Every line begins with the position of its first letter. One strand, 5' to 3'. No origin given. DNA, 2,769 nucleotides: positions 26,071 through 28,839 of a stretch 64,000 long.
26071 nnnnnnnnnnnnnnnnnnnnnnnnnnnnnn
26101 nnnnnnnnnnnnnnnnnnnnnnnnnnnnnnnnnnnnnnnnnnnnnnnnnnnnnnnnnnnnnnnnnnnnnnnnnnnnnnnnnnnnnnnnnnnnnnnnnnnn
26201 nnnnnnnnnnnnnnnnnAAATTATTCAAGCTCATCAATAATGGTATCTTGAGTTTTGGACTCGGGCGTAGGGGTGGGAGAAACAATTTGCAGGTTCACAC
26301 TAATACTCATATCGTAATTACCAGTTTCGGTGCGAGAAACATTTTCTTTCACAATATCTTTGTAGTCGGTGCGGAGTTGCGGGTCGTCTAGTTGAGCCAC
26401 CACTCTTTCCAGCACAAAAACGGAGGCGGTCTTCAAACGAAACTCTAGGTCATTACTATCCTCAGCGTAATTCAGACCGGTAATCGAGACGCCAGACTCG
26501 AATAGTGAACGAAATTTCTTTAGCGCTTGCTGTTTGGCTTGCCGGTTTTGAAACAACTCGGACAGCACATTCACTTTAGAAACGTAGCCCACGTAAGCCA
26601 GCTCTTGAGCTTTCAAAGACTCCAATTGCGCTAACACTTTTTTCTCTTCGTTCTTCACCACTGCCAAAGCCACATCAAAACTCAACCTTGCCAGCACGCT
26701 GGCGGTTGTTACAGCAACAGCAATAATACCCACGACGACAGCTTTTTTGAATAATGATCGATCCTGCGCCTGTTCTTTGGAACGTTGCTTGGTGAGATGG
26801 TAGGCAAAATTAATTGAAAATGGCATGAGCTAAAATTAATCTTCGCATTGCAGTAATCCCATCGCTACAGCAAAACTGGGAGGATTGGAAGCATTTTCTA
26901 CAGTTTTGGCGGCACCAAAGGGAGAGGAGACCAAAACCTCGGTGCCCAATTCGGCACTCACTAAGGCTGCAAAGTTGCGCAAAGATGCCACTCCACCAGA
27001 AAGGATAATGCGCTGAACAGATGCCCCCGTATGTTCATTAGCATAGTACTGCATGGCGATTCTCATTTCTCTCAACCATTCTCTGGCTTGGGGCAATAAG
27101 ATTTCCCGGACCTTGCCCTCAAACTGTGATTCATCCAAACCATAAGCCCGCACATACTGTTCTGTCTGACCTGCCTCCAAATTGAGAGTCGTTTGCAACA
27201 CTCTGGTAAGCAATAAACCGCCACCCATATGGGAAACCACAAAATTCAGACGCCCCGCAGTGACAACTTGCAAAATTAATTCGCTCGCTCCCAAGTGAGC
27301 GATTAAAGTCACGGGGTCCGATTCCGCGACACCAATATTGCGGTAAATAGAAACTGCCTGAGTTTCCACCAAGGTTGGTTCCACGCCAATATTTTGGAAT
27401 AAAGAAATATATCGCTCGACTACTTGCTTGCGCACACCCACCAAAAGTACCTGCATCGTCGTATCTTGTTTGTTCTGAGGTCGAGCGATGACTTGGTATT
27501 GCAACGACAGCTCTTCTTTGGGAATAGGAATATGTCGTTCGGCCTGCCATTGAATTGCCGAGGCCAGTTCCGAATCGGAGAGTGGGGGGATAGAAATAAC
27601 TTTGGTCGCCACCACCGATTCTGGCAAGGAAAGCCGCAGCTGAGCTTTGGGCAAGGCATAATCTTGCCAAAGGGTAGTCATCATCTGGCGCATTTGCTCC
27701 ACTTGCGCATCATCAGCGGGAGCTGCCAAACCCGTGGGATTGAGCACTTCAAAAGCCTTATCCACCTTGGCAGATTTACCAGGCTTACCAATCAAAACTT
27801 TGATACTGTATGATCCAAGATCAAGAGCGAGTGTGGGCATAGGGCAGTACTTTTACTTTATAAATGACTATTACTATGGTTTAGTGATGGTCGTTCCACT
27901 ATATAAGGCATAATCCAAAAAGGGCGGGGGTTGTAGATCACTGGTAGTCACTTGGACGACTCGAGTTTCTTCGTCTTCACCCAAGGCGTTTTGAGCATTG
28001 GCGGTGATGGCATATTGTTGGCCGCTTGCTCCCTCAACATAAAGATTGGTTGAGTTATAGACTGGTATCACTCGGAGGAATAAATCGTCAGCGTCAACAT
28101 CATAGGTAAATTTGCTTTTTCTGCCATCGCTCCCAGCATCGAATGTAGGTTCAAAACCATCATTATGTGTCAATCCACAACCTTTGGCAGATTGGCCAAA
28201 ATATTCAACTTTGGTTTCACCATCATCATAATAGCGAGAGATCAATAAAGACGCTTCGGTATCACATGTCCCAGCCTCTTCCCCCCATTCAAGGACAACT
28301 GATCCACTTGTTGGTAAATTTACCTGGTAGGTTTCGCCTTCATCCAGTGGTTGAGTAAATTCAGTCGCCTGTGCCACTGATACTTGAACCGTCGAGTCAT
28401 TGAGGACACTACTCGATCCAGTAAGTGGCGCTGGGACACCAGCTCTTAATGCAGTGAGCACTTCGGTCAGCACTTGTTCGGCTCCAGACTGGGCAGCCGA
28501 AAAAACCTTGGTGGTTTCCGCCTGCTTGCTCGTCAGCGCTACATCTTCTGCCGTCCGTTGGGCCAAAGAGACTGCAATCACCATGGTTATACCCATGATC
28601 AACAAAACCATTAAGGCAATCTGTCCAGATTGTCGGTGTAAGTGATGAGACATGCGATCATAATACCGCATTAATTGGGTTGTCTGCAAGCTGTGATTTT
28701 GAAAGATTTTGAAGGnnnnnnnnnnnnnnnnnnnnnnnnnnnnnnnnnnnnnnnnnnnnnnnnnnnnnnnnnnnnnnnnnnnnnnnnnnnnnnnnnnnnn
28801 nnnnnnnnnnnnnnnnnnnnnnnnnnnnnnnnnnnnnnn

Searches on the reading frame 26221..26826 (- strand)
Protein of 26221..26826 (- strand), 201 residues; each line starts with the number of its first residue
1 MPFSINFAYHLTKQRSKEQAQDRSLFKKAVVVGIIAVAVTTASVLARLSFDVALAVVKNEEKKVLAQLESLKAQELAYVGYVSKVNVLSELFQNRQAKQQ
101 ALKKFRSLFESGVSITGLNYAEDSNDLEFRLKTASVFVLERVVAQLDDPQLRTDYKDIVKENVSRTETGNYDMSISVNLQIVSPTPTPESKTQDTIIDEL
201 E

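Call 3: search_protein_families(library=pfam, proteins=[window:26221-26826:-], max_evalue=1)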
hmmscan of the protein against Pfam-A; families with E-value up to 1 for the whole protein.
window:26221-26826:- (201 aa): 2 families
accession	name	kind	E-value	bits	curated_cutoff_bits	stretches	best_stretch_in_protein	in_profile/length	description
PF16247.11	DUF4904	-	0.018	15.3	27.7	0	152-198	3-50/129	Domain of unknown function (DUF4904)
PF21914.1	DUF6921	-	0.11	12.9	26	1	136-181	5-50/123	Domain of unknown function (DUF6921)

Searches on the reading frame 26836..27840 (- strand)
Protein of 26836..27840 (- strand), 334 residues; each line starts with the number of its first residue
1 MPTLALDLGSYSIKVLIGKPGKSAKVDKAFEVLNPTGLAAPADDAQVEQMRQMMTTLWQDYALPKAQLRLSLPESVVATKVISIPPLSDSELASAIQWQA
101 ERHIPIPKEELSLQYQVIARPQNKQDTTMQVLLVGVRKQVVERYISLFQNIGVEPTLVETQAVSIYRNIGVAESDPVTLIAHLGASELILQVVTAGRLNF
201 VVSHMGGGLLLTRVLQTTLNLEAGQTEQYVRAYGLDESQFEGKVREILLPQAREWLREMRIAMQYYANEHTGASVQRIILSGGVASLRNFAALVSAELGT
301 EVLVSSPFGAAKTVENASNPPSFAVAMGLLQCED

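Call 3: search_protein_families(library=pfam, proteins=[window:26836-27840:-], max_evalue=1)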
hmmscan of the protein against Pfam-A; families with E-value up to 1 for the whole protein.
window:26836-27840:- (334 aa): 4 families
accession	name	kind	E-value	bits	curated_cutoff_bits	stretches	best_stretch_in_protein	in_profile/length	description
PF11104.14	PilM_2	-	4.1e-36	125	27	1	6-329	2-335/340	Type IV pilus assembly protein PilM;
PF14450.12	FtsA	-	0.012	16.4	31.8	1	216-328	87-127/127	Cell division protein FtsA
PF12833.13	HTH_18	-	0.026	15.3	33.6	1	230-299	2-71/80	Helix-turn-helix domain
PF23252.1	KH_PARP14_5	-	0.2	12.3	23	1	87-149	4-64/70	PARP14, fifth type I KH domain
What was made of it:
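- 26836..27840 (-): PilM. Pfam PilM_2, 4e-36 (call 3).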

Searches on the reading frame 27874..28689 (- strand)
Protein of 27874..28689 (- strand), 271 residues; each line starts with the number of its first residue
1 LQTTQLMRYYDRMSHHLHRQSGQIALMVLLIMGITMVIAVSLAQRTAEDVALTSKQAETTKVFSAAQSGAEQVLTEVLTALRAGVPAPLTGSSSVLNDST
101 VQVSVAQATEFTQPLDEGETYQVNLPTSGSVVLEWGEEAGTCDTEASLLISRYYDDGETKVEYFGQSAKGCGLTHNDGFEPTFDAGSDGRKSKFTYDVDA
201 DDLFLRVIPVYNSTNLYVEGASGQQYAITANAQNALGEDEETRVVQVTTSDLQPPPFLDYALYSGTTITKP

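Call 3: search_protein_families(library=pfam, proteins=[window:27874-28689:-], max_evalue=1)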
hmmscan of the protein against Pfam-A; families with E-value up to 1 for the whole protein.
window:27874-28689:- (271 aa): 1 family
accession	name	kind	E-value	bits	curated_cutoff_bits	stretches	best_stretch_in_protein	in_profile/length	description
PF12862.13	ANAPC5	-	0.24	11.9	23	1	4-36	19-51/91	Anaphase-promoting complex subunit 5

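Call 4: search_protein_families(library=ncbifam, proteins=[window:27874-28689:-], max_evalue=1)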
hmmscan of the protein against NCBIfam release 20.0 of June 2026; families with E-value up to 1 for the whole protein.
window:27874-28689:- (271 aa): 0 families
